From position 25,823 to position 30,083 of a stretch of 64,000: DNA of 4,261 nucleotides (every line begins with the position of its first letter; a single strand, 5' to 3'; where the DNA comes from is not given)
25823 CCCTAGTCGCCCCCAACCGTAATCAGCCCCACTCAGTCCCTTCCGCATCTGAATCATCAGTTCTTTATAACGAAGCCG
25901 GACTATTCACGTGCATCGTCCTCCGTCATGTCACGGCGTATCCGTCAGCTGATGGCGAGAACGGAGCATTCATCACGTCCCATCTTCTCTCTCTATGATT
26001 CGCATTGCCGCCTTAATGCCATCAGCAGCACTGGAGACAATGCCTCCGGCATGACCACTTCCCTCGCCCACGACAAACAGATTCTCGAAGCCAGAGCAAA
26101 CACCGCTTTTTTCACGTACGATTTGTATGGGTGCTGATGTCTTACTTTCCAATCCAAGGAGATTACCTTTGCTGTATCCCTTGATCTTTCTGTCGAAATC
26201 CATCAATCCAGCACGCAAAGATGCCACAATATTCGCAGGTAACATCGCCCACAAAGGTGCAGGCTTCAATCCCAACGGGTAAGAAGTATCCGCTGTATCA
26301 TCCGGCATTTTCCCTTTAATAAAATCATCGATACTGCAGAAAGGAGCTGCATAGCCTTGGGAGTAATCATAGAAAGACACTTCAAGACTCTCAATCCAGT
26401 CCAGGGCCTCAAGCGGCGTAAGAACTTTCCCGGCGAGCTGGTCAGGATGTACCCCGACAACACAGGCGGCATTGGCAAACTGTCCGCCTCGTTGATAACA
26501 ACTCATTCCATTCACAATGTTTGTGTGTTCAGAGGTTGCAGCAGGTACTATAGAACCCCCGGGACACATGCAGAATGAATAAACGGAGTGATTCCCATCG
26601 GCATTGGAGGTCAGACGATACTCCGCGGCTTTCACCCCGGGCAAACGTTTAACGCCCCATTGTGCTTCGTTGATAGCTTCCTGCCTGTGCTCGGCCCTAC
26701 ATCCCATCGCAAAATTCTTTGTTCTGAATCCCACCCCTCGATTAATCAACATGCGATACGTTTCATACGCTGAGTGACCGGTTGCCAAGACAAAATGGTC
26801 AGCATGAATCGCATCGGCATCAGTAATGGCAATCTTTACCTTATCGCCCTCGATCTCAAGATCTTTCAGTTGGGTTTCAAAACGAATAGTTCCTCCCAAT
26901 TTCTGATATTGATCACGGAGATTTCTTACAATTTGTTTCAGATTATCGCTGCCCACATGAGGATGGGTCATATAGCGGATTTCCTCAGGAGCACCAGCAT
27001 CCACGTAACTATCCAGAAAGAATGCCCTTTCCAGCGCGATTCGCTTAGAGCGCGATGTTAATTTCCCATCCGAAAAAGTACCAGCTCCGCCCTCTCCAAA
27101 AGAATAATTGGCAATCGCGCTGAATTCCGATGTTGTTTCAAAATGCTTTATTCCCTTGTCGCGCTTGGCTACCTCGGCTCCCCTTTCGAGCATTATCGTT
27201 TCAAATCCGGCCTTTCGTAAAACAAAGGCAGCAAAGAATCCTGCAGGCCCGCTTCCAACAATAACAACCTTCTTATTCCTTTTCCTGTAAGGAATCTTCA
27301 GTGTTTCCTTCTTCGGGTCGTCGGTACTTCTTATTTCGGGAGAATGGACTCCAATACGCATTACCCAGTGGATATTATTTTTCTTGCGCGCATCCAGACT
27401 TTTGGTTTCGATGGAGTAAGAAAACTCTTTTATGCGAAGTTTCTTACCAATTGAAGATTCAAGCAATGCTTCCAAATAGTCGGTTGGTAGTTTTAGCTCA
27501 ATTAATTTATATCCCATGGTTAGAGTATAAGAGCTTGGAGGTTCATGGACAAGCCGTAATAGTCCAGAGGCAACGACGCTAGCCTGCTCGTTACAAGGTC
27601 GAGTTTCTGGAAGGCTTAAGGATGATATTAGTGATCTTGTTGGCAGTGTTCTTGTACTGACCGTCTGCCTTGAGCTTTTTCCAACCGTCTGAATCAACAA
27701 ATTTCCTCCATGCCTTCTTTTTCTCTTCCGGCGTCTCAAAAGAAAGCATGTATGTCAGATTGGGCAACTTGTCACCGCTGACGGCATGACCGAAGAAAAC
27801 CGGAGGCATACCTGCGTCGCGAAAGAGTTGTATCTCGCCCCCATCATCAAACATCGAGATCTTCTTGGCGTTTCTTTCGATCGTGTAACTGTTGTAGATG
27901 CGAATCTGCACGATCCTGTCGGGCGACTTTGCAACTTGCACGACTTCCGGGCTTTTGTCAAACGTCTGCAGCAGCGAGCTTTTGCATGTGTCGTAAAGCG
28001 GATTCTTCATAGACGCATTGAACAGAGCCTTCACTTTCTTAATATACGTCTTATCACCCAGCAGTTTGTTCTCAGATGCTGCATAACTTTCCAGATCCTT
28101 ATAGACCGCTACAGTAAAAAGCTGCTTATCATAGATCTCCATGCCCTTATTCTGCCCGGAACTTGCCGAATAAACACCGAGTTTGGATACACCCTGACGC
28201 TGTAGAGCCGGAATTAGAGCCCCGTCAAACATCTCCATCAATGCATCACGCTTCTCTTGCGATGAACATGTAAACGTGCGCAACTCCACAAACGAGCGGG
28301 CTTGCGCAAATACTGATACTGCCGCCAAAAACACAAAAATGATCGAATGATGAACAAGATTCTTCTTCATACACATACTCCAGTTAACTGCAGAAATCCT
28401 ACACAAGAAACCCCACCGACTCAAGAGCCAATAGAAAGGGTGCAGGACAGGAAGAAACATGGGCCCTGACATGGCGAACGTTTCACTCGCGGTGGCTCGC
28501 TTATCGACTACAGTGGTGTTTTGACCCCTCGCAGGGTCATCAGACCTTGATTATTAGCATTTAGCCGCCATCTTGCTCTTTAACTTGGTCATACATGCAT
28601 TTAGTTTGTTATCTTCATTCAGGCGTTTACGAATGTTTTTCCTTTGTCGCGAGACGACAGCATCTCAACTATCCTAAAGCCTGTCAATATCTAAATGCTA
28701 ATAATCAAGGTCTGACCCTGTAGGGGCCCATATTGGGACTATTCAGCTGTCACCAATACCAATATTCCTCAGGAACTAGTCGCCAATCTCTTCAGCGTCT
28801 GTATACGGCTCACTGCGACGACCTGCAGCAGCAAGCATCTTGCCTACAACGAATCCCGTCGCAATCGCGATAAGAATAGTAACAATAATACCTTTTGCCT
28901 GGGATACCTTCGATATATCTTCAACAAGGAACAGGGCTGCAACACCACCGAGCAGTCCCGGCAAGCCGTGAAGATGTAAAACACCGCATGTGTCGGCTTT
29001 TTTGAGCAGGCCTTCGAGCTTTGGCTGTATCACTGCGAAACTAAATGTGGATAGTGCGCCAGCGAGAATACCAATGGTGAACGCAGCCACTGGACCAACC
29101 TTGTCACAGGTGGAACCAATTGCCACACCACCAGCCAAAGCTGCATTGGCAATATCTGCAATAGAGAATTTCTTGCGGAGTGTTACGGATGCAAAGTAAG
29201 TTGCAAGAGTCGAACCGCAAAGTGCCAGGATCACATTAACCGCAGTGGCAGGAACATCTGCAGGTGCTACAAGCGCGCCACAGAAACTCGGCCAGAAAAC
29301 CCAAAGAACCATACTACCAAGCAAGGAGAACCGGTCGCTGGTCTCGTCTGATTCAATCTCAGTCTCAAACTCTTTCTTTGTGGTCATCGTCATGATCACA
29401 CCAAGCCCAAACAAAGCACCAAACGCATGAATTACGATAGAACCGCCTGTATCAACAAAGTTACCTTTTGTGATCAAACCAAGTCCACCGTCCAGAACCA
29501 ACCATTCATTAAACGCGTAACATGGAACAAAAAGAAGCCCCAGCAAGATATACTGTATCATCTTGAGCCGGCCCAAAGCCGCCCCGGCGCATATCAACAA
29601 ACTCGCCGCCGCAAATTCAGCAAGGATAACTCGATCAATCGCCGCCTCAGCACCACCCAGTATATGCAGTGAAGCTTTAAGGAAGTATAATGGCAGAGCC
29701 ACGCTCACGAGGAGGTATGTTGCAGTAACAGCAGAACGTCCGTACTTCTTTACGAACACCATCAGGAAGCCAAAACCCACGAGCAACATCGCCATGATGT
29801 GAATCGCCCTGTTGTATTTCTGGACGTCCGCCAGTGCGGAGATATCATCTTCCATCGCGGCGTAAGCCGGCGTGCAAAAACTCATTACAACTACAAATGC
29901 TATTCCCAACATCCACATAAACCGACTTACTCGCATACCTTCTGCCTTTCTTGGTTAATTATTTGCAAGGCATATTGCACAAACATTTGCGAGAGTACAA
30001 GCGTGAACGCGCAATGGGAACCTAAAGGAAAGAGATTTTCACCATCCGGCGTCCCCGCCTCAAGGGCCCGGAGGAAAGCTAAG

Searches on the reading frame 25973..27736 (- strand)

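Call 33: search_protein_families(library=pfam, proteins=[window:25973-27736:-], max_evalue=0.00001)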
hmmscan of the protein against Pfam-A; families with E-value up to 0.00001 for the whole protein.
window:25973-27736:- (587 aa): 7 families
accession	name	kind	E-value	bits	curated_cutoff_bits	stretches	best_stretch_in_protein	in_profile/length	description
PF21688.3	FAD-depend_C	-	3.1e-54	184.6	27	1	341-533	1-197/197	FAD-dependent protein, C-terminal domain-like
PF03486.20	HI0933_like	-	2.1e-10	40.9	50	0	156-191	2-37/244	HI0933-like protein Rossmann domain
PF01266.30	DAO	-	4.7e-10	39.9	27.9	0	267-333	149-215/353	FAD dependent oxidoreductase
PF07992.20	Pyr_redox_2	-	1.8e-09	37.9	26.1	1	155-323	1-111/291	Pyridine nucleotide-disulphide oxidoreductase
PF01494.25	FAD_binding_3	-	1.6e-08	34.6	22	1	156-308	3-141/349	FAD binding domain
PF00890.30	FAD_binding_2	-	1.7e-06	27.9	20.4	0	157-188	2-33/414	FAD binding domain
PF01593.30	Amino_oxidase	-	2.1e-06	27.7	19.8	0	263-325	200-260/443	Flavin containing amine oxidoreductase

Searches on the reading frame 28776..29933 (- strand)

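Call 33: search_protein_families(library=pfam, proteins=[window:28776-29933:-], max_evalue=0.00001)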
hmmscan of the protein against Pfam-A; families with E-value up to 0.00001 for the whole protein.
window:28776-29933:- (385 aa): 1 family
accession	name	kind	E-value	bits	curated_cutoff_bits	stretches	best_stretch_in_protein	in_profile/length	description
PF00909.26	Ammonium_transp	-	5.7e-49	167.3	23.2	1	7-371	3-376/399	Ammonium Transporter Family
